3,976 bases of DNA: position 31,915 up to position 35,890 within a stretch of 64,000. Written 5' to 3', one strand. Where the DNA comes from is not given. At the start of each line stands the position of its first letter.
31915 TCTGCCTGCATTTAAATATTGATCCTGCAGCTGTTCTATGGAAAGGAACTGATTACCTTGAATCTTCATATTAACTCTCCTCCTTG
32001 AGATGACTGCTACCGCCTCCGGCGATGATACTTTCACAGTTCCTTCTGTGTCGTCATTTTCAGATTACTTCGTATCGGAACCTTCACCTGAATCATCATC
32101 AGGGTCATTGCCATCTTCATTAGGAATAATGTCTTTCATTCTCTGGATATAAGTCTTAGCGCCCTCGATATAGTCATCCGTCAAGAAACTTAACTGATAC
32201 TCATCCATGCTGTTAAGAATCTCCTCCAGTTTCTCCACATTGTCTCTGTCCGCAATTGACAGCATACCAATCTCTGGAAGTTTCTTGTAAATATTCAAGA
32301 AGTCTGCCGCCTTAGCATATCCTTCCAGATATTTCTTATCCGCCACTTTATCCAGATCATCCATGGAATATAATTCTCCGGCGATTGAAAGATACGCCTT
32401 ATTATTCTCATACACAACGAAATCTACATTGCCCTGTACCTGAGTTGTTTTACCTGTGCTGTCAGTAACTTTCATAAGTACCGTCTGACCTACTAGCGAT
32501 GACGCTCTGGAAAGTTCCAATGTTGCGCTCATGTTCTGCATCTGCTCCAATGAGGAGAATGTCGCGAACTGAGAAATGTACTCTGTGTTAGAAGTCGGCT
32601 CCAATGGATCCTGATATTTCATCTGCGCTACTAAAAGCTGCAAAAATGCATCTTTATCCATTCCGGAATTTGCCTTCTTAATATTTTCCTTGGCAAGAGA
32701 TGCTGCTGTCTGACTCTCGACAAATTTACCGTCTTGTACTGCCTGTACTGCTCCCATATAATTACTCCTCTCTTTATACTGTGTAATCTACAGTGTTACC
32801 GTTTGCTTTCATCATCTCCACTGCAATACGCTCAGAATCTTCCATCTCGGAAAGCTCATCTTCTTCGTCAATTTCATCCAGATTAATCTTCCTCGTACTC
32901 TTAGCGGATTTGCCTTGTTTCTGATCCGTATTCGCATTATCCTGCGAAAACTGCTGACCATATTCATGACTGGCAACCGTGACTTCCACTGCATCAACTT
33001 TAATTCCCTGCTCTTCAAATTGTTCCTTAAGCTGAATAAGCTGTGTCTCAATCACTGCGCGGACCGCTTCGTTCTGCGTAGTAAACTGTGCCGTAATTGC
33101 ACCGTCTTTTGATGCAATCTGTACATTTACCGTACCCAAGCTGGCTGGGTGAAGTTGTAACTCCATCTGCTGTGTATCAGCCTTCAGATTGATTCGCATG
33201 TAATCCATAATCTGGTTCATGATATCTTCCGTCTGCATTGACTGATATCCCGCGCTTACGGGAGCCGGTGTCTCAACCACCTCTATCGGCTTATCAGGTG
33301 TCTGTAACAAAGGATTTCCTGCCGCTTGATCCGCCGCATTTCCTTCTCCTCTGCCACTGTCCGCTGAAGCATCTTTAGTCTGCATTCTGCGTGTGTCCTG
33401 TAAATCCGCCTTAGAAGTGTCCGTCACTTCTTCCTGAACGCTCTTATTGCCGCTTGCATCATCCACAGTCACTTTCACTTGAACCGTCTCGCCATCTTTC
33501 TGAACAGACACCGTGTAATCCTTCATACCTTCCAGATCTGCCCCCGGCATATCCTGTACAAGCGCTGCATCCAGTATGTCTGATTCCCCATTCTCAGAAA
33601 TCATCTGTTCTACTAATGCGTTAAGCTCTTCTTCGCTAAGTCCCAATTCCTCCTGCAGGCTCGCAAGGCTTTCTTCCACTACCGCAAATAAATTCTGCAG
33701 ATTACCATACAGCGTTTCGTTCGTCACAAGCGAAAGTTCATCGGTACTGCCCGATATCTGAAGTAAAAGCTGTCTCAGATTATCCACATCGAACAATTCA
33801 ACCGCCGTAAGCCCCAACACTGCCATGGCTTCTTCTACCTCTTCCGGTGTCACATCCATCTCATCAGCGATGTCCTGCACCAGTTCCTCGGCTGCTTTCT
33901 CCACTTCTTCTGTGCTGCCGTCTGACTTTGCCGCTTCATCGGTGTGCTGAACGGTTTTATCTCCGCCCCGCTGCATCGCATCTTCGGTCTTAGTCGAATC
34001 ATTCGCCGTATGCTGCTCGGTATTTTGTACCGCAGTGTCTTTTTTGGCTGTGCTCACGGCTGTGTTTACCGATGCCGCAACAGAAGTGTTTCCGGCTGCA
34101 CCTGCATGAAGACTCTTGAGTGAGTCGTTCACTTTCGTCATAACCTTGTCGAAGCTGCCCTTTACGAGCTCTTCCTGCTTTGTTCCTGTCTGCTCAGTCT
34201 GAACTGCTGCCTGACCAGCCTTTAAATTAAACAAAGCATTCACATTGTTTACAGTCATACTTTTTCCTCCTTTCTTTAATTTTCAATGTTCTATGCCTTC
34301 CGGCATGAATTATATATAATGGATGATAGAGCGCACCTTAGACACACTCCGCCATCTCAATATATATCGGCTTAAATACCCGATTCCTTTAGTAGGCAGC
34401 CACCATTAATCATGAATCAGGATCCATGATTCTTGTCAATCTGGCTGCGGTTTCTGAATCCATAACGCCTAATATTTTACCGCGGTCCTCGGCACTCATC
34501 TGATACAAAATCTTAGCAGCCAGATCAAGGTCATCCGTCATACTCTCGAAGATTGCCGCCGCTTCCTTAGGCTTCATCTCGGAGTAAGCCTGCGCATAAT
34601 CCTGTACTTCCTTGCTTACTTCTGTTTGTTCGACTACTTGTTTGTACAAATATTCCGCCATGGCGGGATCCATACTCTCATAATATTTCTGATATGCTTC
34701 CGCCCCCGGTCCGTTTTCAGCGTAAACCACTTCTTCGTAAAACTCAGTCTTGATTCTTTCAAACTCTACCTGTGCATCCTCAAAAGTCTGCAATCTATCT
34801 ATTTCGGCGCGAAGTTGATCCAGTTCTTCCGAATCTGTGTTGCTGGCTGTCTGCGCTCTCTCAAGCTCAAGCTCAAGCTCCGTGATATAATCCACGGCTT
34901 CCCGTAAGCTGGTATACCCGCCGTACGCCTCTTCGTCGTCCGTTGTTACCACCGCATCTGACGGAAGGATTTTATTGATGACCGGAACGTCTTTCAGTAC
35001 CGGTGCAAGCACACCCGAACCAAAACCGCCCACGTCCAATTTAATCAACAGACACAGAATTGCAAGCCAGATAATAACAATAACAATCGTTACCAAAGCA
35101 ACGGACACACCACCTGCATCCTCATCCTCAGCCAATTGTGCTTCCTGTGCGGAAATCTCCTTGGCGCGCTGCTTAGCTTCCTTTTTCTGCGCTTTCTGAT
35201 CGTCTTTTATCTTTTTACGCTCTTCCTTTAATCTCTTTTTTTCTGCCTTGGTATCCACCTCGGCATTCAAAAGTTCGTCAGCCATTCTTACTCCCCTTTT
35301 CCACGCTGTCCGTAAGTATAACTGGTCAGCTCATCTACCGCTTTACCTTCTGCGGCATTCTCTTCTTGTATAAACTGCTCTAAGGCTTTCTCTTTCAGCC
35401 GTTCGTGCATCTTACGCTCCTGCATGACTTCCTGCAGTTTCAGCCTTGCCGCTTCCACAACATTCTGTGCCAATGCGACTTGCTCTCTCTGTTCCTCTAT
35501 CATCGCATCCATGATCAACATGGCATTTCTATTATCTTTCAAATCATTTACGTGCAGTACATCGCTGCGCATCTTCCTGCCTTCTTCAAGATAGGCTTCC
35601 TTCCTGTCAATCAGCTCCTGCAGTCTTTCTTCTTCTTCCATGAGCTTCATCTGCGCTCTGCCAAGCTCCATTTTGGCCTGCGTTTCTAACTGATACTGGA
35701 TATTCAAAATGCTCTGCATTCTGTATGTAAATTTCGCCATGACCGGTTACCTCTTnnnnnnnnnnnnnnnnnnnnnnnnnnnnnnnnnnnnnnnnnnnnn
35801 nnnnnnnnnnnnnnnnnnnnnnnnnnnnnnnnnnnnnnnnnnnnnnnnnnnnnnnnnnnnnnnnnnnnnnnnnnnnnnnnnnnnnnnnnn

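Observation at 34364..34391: Consensus-like sigma-28 promoter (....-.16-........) inside the fla/che operon, upstream of fliK-flgD-flgE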

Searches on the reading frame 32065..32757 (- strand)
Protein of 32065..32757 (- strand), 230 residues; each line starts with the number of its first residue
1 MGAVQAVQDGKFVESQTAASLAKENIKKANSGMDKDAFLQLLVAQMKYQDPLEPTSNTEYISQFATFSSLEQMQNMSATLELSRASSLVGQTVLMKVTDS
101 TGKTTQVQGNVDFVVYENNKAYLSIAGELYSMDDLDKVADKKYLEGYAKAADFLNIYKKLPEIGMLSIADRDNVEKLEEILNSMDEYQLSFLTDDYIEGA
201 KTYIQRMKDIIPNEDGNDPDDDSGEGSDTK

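Call 7: search_protein_families(library=pfam, proteins=[window:32065-32757:-])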
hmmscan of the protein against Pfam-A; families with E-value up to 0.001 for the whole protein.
window:32065-32757:- (230 aa): 2 families
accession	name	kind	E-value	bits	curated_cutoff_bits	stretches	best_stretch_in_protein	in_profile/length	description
PF03963.19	FlgD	-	2.6e-22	79.3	27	1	15-81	8-74/75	Flagellar hook capping protein - N-terminal region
PF13861.12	FLgD_tudor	-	1.3e-05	25.7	26.9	1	84-134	5-56/58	FlgD Tudor-like domain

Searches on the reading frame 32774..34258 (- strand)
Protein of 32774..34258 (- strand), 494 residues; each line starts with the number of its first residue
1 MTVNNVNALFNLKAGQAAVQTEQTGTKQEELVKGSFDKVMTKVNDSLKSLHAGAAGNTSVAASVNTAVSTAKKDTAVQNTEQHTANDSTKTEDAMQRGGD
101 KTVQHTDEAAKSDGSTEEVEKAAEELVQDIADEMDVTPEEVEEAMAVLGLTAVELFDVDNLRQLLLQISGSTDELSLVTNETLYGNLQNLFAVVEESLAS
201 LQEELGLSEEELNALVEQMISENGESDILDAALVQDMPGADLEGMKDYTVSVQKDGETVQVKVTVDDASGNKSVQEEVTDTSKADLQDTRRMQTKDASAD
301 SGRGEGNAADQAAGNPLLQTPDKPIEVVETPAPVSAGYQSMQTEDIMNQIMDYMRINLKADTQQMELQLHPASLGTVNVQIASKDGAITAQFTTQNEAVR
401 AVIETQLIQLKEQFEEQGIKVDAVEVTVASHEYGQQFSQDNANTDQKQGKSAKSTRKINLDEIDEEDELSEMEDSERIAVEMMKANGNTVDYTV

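Call 7: search_protein_families(library=pfam, proteins=[window:32774-34258:-])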
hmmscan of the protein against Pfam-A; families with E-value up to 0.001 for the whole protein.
window:32774-34258:- (494 aa): 1 family
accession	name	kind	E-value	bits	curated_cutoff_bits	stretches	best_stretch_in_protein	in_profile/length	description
PF02120.21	Flg_hook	-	9.4e-20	70.7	29.8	1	358-430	8-80/85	Flagellar hook-length control protein FliK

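Call 59: search_protein_families(library=ncbifam, proteins=[window:32774-34258:-])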
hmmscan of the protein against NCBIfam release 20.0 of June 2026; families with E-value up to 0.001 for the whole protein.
window:32774-34258:- (494 aa): 1 family
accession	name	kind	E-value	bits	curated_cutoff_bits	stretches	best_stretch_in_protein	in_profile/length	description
NF007514.1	PRK10118.1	equivalog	8.1e-06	25.6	396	1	193-464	132-386/410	flagellar hook length control protein FliK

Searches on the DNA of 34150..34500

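Call 18: search_rna_families(source=window, start=34150, end=34500, threshold=evalue, max_evalue=10)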
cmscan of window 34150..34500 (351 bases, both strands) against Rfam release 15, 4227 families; matches with E-value up to 10: 4.
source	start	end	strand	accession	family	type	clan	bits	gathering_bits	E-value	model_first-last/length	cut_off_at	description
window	34183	34257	-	RF01689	AdoCbl-II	Cis-reg; riboswitch;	CL00101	19.5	36.5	0.057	1-81/81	no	AdoCbl-II (Cobalamin/B12) riboswitch aptamer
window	34286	34322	-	RF01343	CRISPR-DR33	Gene; CRISPR;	-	15.3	39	2.1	1-37/37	no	CRISPR RNA direct repeat element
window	34226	34354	-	RF02515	AfaR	Gene; sRNA;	-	13.8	100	5.1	1-234/234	no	AfaR small RNA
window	34328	34477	-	RF00372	sroH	Gene; sRNA;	-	11.2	80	1.8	1-161/161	no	sroH RNA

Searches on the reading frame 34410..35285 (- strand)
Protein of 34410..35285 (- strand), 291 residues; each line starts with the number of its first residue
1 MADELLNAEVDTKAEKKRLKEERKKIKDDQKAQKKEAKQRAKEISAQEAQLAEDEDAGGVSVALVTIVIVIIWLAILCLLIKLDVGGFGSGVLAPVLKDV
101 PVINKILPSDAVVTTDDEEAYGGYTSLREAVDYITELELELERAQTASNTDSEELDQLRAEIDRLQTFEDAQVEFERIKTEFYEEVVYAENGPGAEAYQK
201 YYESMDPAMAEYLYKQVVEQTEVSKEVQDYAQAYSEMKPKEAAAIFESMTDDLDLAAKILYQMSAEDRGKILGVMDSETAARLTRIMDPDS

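Call 7: search_protein_families(library=pfam, proteins=[window:34410-35285:-])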
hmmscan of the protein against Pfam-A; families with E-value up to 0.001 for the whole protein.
window:34410-35285:- (291 aa): 2 families
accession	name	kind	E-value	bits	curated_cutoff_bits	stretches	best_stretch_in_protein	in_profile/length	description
PF03448.22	MgtE_N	-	4.2e-06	27.7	25.9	1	227-290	3-64/102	MgtE intracellular N domain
PF14235.11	DUF4337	-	5.5e-05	23.8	27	1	11-91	70-150/161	Domain of unknown function (DUF4337)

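Call 12: find_related_loci(query=window:34410-35285:-, collection=genome_contigs, flank=4000)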
Query window:34410-35285:- (291 aa) in genome_contigs; peptide patterns used: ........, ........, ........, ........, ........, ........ (x = any residue, [..] = any of these).
599 stretches matched a pattern (row limit reached: there are more); 254 encode a relative of the query (tblastn E <= 1e-3); the best 80 are kept; 80 distinct loci.
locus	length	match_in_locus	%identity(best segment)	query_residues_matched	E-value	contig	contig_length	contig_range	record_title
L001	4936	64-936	97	1-291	0e+0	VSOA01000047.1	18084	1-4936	MAG: Lachnospiraceae bacterium isolate SC1119_S25_bin.13 SC1119_S25_bin.13_contig_46, whole genome shotgun sequence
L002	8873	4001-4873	96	1-291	0e+0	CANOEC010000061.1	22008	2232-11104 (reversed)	MAG TPA_asm: uncultured Lachnospiraceae bacterium isolate SRR13921778_bin.47_metawrap_v1.3_MAG genome assembly, contig:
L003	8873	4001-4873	90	1-291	2e-165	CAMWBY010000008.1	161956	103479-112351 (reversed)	MAG TPA_asm: uncultured Lachnospiraceae bacterium isolate SRR13528209_bin.43_metawrap_v1.3_MAG genome assembly, contig:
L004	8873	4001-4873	90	1-291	4e-165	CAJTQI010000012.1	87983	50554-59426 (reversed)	MAG TPA_asm: uncultured Lachnospiraceae bacterium isolate MGBC111861 genome assembly, contig: MGBC111861.12, whole genom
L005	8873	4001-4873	84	1-291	6e-164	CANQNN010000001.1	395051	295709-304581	MAG: uncultured Lachnospiraceae bacterium isolate Lapin-012__bin47 genome assembly, contig: Lapin-012__NODE_6_length_395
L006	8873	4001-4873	87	1-291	5e-159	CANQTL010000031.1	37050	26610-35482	MAG: uncultured Lachnospiraceae bacterium isolate Lapin-008__bin36 genome assembly, contig: Lapin-008__NODE_1323_length_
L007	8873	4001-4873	86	1-291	1e-156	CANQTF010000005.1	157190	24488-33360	MAG: uncultured Lachnospiraceae bacterium isolate Lapin-012__bin100 genome assembly, contig: Lapin-012__NODE_125_length_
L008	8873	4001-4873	84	1-291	6e-156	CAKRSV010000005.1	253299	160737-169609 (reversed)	MAG: uncultured Lachnospiraceae bacterium isolate REFINED_METABAT215_TOP10_CONTIGS_1500_ASSEMBLY_K77_MERGED__Nepal_MoBio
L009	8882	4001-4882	81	1-290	4e-154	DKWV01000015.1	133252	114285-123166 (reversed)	MAG TPA_asm: Lachnospiraceae bacterium UBA7143 UBA7143_contig_1434, whole genome shotgun sequence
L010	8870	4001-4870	79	1-290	5e-154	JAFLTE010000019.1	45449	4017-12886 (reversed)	MAG: Lachnospiraceae bacterium isolate HAN045 Seq19, whole genome shotgun sequence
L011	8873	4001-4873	85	1-291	4e-154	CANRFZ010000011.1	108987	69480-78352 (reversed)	MAG: uncultured Lachnospiraceae bacterium isolate Lapin-023__bin26 genome assembly, contig: Lapin-023__NODE_218_length_1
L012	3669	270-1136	82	3-291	1e-158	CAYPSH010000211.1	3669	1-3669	MAG TPA_asm: uncultured Acetatifactor sp. isolate SRP222552_co1_351 genome assembly, contig: NODE_36993_length_3669_cov_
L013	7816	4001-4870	83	1-290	2e-152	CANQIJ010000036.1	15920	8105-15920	MAG: uncultured Lachnospiraceae bacterium isolate Lapin-028__bin49 genome assembly, contig: Lapin-028__NODE_4117_length_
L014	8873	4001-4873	83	1-291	3e-151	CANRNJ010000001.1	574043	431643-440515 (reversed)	MAG: uncultured Lachnospiraceae bacterium isolate Lapin-021__bin26 genome assembly, contig: Lapin-021__NODE_1_length_574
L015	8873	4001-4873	86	1-291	1e-150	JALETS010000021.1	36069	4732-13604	MAG: Lachnospiraceae bacterium isolate SUG327 k141_1634317, whole genome shotgun sequence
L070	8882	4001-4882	70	1-291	4e-135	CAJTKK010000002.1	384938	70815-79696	MAG TPA_asm: uncultured Lachnospiraceae bacterium isolate MGBC100172 genome assembly, contig: MGBC100172.2, whole genome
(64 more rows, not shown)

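Call 48: find_homologous_proteins(query=window:34410-35285:-, max_evalue=0.001)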
Query window:34410-35285:- (291 aa): 6893 proteins with E <= 0.001 among 8000 candidates; the best 120 are listed.
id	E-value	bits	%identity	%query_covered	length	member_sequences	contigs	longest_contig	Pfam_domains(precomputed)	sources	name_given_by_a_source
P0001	7.0e-176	601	100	100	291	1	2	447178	PF03448.23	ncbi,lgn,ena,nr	ncbi:MAG: hypothetical protein K2L82_12700 [Lachnospiraceae bacterium]|nr:hypothetical protein [Lach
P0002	4.9e-171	585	98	100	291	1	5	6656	PF03448.23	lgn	-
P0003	1.7e-169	580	97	100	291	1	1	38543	PF03448.23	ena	-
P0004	1.4e-166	570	94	100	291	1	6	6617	PF03448.23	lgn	-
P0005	4.2e-166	569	93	100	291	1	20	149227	PF03448.23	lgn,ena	-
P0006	4.8e-165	565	93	100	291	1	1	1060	PF03448.23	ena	-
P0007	2.7e-164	563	93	100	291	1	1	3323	PF03448.23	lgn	-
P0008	3.3e-164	563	95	100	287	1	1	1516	PF03448.23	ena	-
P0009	1.4e-163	561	91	100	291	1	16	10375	-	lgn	-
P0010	3.6e-163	559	92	100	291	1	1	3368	-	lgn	-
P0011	7.5e-163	558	93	100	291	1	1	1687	PF03448.23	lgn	-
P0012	1.2e-162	558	92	100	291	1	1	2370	PF03448.23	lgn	-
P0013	8.9e-162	555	92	100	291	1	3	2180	PF03448.23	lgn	-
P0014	1.0e-160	551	91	100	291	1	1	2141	PF03448.23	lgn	-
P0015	4.5e-160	549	90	100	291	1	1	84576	PF03448.23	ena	-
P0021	2.7e-159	547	90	100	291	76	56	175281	PF03448.23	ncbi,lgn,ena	-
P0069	3.9e-151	520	86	100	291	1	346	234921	PF03448.23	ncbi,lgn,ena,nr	ncbi:MAG: hypothetical protein HFI57_09345 [Lachnospiraceae bacterium]|nr:hypothetical protein [Lach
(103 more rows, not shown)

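Call 59: search_protein_families(library=ncbifam, proteins=[window:34410-35285:-])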
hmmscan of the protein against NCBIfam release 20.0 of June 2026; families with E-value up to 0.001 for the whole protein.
window:34410-35285:- (291 aa): 0 families

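Call 61: find_encoding_contigs(protein=P0069, flank=10000, max_places=3)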
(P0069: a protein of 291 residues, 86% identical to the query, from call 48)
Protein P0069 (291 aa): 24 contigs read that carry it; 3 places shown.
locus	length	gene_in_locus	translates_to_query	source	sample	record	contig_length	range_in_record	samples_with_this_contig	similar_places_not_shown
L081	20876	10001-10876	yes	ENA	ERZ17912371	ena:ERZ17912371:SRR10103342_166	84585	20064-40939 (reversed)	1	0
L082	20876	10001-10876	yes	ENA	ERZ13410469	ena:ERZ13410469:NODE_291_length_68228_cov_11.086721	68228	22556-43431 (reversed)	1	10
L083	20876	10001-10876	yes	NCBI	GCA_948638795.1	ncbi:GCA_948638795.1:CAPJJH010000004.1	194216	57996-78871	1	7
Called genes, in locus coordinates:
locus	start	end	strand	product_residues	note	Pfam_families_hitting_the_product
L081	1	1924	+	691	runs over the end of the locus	PF01751:Toprim, PF01131:Topoisom_bac, PF01396:Zn_ribbon_Top1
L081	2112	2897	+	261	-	PF06018:CodY, PF08222:HTH_CodY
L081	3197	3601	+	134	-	PF00460:Flg_bb_rod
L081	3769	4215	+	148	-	PF00460:Flg_bb_rod (weak), PF06429:Flg_bbr_C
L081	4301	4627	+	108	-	PF02049:FliE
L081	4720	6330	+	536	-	PF01514:YscJ_FliF, PF08345:YscJ_FliF_C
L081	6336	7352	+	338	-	PF03448:MgtE_N (faint), PF14842:FliG_N, PF14841:FliG_M, PF14842:FliG_N, PF01706:FliG_C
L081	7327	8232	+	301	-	PF02108:FliH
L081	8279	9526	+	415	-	PF00006:ATP-synt_ab, PF18269:T3SS_ATPase_C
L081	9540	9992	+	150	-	PF02050:FliJ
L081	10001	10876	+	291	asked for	PF03448:MgtE_N (weak)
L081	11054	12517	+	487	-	PF02120:Flg_hook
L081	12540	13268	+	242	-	PF03963:FlgD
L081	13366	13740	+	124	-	PF12611:Flagellar_put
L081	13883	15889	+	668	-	PF00460:Flg_bb_rod, PF22692:LlgE_F_G_D1, PF06429:Flg_bbr_C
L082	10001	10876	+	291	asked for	PF03448:MgtE_N (weak)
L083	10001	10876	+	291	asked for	PF03448:MgtE_N (weak)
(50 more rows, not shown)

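Call 62: find_encoding_contigs(protein=P0021, flank=10000, max_places=3)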
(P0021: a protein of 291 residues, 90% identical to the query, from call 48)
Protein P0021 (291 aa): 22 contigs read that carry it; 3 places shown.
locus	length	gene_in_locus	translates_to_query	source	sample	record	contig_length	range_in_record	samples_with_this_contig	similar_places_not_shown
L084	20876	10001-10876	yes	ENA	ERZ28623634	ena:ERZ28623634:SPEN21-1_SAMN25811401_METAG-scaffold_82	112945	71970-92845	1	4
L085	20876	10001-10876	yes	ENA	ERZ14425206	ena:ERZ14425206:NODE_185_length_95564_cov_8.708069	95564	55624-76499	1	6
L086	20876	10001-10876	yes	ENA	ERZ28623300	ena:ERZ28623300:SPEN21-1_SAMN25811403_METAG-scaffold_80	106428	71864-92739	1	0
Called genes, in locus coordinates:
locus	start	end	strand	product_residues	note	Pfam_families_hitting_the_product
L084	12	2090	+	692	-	PF01751:Toprim, PF01131:Topoisom_bac, PF01396:Zn_ribbon_Top1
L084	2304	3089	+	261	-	PF06018:CodY, PF08222:HTH_CodY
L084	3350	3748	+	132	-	PF00460:Flg_bb_rod (weak)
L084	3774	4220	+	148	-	PF00460:Flg_bb_rod (faint), PF06429:Flg_bbr_C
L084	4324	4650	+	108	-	PF02049:FliE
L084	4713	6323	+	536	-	PF01514:YscJ_FliF, PF08345:YscJ_FliF_C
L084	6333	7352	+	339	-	PF14842:FliG_N, PF03448:MgtE_N (faint), PF14841:FliG_M, PF14842:FliG_N, PF01706:FliG_C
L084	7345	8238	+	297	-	PF02108:FliH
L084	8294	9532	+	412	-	PF00006:ATP-synt_ab, PF18269:T3SS_ATPase_C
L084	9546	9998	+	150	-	PF02050:FliJ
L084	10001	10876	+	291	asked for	PF03448:MgtE_N (weak)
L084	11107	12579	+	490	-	PF02120:Flg_hook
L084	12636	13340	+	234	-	PF03963:FlgD, PF13861:FLgD_tudor (weak)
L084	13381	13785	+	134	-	PF12611:Flagellar_put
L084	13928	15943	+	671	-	PF00460:Flg_bb_rod, PF22692:LlgE_F_G_D1, PF06429:Flg_bbr_C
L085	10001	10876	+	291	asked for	PF03448:MgtE_N (weak)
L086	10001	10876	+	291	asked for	PF03448:MgtE_N (weak)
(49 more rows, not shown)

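Call 68: find_related_loci(query=L070:4001-4882:+, collection=metagenome_contigs, flank=2500)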
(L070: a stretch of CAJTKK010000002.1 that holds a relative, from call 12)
Query L070:4001-4882:+ (294 aa) in metagenome_contigs; peptide patterns used: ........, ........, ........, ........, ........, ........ (x = any residue, [..] = any of these).
600 stretches matched a pattern (row limit reached: there are more); 42 encode a relative of the query (tblastn E <= 1e-3); 42 distinct loci.
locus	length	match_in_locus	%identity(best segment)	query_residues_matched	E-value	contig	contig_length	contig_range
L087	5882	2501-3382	90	1-294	1e-168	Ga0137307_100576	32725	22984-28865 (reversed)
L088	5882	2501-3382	88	1-293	2e-162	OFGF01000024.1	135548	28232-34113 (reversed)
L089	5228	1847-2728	88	1-293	4e-163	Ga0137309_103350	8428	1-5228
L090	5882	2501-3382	88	1-293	4e-162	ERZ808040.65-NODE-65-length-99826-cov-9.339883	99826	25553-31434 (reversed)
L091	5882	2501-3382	88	1-293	2e-162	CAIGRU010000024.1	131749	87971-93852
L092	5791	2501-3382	88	1-293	1e-162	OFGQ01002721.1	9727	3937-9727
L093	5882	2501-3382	89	1-293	9e-161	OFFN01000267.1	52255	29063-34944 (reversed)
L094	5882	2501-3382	81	1-294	2e-155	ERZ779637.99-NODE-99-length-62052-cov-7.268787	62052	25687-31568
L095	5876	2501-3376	79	3-293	3e-147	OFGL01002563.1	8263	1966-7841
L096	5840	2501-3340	66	8-294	5e-124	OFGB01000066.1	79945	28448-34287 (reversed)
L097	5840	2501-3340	66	8-294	5e-124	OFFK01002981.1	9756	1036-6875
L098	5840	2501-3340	66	8-294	4e-123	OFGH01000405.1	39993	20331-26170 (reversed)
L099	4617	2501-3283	67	32-294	8e-112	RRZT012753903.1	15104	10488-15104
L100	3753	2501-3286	61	29-293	1e-102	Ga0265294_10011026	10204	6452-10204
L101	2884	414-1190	61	18-293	1e-103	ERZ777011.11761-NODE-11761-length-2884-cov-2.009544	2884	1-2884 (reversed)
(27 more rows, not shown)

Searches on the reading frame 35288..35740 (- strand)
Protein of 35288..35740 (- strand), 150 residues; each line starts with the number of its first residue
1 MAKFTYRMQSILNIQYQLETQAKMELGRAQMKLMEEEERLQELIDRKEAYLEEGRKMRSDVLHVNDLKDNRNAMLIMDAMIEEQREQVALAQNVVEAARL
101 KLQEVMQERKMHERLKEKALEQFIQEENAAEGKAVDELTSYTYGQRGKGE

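Call 7: search_protein_families(library=pfam, proteins=[window:35288-35740:-])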
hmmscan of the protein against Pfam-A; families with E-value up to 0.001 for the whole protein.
window:35288-35740:- (150 aa): 2 families
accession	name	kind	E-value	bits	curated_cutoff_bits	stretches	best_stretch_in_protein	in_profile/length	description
PF02050.21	FliJ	-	1.4e-18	67.7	28.4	1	21-143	2-123/123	Flagellar FliJ protein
PF16789.10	YscO-like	-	7.6e-05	23.2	27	1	78-143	90-155/161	YscO-like protein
